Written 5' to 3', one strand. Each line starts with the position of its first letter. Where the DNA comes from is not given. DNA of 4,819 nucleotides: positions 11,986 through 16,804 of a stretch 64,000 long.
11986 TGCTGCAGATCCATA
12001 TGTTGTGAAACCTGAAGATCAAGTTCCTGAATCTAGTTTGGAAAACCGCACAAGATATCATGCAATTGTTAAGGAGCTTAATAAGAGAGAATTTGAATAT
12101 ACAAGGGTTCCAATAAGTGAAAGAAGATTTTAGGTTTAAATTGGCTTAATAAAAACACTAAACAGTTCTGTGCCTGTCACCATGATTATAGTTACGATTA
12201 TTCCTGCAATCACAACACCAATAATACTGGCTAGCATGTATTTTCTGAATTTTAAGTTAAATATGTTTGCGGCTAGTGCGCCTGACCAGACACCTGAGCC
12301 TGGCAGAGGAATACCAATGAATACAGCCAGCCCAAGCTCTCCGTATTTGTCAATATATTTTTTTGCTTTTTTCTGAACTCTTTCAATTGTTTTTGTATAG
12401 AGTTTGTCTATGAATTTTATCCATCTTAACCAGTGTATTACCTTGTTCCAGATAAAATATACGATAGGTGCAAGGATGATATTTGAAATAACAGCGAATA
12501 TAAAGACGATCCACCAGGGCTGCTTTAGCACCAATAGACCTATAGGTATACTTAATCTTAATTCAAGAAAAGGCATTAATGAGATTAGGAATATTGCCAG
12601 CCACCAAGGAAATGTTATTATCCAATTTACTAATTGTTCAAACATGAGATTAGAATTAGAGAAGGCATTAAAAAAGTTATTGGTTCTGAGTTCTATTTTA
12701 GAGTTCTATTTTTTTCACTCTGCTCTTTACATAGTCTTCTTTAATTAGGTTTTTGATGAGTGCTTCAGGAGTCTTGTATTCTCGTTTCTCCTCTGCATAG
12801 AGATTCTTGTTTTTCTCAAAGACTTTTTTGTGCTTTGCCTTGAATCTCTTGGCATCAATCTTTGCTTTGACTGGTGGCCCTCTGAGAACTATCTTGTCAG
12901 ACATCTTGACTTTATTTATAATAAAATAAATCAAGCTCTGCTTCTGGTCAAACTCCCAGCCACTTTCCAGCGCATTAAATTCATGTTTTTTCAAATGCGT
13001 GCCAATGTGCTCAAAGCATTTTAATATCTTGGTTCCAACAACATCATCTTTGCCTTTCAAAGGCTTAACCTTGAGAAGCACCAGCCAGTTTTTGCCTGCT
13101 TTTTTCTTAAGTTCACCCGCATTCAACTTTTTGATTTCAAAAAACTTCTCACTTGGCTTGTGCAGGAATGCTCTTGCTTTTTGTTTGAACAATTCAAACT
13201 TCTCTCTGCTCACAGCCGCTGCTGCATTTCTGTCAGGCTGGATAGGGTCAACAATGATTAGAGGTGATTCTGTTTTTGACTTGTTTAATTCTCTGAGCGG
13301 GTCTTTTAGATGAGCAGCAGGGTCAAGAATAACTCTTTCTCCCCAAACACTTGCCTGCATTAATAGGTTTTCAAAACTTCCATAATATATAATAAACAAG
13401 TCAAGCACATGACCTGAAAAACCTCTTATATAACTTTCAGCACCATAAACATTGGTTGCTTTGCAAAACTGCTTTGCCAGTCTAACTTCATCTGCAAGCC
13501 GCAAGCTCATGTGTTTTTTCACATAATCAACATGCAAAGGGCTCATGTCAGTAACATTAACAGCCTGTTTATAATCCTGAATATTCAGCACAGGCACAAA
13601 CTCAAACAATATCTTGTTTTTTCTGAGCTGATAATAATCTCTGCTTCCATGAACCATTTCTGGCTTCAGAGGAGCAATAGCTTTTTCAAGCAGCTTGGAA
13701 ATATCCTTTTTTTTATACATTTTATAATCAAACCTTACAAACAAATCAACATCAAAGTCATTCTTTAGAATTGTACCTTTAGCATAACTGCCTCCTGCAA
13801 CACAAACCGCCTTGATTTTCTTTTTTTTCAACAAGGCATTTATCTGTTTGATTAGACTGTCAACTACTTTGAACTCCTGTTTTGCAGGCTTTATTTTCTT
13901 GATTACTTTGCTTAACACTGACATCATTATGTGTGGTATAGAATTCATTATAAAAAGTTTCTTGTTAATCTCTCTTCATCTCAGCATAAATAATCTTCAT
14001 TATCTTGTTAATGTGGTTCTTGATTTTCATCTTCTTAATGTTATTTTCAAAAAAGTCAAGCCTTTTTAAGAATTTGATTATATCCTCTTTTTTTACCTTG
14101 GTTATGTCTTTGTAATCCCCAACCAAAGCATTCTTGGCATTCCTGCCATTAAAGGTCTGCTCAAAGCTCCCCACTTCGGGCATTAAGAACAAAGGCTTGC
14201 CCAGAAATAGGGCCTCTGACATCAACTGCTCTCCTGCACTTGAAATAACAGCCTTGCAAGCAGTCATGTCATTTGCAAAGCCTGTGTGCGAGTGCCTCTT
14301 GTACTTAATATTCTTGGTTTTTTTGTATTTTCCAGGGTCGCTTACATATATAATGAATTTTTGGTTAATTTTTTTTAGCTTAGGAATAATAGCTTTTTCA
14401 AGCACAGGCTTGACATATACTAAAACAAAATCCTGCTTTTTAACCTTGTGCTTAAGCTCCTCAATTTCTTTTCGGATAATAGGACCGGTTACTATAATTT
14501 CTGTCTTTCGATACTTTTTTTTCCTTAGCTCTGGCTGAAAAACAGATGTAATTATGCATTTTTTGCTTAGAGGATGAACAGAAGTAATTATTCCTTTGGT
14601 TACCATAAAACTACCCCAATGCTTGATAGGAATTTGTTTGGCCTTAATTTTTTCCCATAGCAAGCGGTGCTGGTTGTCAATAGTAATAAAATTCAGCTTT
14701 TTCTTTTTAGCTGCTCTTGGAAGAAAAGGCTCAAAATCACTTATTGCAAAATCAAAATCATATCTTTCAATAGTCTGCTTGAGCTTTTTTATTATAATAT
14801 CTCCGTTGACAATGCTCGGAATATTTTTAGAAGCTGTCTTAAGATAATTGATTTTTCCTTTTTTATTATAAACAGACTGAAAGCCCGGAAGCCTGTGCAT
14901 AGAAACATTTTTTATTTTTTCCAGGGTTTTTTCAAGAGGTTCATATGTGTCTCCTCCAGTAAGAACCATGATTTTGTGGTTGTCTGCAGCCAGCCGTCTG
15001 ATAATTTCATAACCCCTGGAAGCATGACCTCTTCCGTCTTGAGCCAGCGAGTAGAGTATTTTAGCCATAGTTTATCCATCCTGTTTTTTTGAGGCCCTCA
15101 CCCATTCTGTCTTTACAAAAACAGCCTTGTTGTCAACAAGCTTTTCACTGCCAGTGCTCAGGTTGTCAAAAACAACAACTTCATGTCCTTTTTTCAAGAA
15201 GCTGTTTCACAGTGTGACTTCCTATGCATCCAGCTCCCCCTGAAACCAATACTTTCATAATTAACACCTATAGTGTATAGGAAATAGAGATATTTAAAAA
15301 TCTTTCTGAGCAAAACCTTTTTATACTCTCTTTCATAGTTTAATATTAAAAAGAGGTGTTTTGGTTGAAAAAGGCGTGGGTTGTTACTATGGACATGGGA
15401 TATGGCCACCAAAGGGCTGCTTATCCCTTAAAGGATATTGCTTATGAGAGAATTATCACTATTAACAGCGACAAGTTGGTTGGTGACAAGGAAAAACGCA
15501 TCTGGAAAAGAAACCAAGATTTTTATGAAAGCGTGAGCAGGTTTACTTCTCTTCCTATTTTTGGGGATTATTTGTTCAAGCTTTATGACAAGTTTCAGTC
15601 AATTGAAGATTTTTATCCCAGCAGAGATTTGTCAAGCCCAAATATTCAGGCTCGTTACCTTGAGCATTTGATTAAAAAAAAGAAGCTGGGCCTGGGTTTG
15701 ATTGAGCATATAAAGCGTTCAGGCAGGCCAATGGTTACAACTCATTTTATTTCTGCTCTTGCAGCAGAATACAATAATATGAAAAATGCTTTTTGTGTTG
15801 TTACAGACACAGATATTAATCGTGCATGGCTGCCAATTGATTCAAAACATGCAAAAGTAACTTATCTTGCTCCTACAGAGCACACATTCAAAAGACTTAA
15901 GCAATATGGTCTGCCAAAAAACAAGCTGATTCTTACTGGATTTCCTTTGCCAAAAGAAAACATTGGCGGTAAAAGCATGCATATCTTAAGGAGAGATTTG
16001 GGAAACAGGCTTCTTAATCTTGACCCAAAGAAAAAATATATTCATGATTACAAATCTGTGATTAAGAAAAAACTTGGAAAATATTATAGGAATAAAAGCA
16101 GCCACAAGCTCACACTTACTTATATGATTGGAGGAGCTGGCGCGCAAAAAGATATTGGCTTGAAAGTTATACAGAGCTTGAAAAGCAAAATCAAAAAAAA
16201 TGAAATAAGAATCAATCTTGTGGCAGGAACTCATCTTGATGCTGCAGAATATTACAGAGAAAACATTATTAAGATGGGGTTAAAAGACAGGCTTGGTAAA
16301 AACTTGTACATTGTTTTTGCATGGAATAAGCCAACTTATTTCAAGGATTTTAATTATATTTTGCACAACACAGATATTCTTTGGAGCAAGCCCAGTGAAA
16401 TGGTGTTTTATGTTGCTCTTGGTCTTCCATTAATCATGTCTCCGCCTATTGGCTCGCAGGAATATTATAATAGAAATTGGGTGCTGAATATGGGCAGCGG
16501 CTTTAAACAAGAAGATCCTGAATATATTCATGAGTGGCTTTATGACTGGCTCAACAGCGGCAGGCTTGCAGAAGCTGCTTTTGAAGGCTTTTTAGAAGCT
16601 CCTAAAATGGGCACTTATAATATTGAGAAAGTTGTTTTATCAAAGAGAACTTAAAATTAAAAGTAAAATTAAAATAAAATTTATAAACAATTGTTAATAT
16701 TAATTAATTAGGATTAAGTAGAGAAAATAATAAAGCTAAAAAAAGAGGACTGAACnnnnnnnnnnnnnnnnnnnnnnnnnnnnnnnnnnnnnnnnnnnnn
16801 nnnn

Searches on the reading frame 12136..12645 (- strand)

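Call 50: search_protein_families(library=pfam, proteins=[window:12136-12645:-], max_evalue=0.001)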
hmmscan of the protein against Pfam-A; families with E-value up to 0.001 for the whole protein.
window:12136-12645:- (169 aa): 2 families
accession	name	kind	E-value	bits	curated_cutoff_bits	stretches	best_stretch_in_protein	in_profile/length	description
PF06695.16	Sm_multidrug_ex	-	2.6e-34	118.9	30.7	1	28-150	1-121/121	Putative small multi-drug export protein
PF09335.16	VTT_dom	-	3.1e-06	28.1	33.9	1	35-154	10-120/123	VTT domain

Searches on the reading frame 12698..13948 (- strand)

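Call 50: search_protein_families(library=pfam, proteins=[window:12698-13948:-], max_evalue=0.001)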
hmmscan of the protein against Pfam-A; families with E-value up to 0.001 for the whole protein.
window:12698-13948:- (416 aa): 4 families
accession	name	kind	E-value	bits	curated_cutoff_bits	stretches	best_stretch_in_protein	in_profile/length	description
PF09249.16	tRNA_NucTransf2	-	6.8e-36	123.4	27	1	153-271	1-113/113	tRNA nucleotidyltransferase, second domain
PF21133.2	CAA_C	-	1.1e-10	41.8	22.2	1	301-402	17-120/144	CCA-adding enzyme, C-terminal domain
PF18144.7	SMODS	-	5.6e-06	27.1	26.5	1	12-130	7-138/164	Second Messenger Oligonucleotide or Dinucleotide Synthetase domain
PF01909.29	NTP_transf_2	-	1e-05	26.2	21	1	34-87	3-54/93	Nucleotidyltransferase domain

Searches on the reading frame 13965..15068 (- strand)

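Call 50: search_protein_families(library=pfam, proteins=[window:13965-15068:-], max_evalue=0.001)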
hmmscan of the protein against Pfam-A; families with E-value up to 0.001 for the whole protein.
window:13965-15068:- (367 aa): 2 families
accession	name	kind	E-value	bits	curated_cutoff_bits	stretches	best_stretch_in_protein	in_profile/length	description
PF13528.12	Glyco_trans_1_3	-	4.2e-56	190.9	25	1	2-337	1-321/322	Glycosyl transferase family 1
PF04101.22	Glyco_tran_28_C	-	1.2e-05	25.8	22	1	232-357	26-160/166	Glycosyltransferase family 28 C-terminal domain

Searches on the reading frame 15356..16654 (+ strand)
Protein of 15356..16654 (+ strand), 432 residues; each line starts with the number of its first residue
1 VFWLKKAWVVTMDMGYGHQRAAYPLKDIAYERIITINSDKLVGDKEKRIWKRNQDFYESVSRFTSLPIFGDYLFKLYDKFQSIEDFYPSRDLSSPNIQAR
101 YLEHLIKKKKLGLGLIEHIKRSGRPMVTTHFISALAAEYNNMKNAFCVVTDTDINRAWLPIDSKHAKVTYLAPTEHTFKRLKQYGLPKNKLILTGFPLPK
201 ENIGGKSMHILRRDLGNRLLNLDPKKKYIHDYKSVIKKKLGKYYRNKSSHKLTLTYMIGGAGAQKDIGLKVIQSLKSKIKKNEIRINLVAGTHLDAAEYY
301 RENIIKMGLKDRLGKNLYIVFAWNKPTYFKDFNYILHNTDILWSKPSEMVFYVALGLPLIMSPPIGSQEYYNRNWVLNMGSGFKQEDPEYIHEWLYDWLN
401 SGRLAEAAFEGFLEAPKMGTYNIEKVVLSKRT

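Call 50: search_protein_families(library=pfam, proteins=[window:15356-16654:+], max_evalue=0.001)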
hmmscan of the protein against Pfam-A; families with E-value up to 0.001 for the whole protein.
window:15356-16654:+ (432 aa): 1 family
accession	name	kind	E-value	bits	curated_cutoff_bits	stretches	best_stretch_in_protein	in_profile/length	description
PF22053.2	DUF6938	-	1.8e-12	47.8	27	1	244-422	30-226/236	Domain of unknown function (DUF6938)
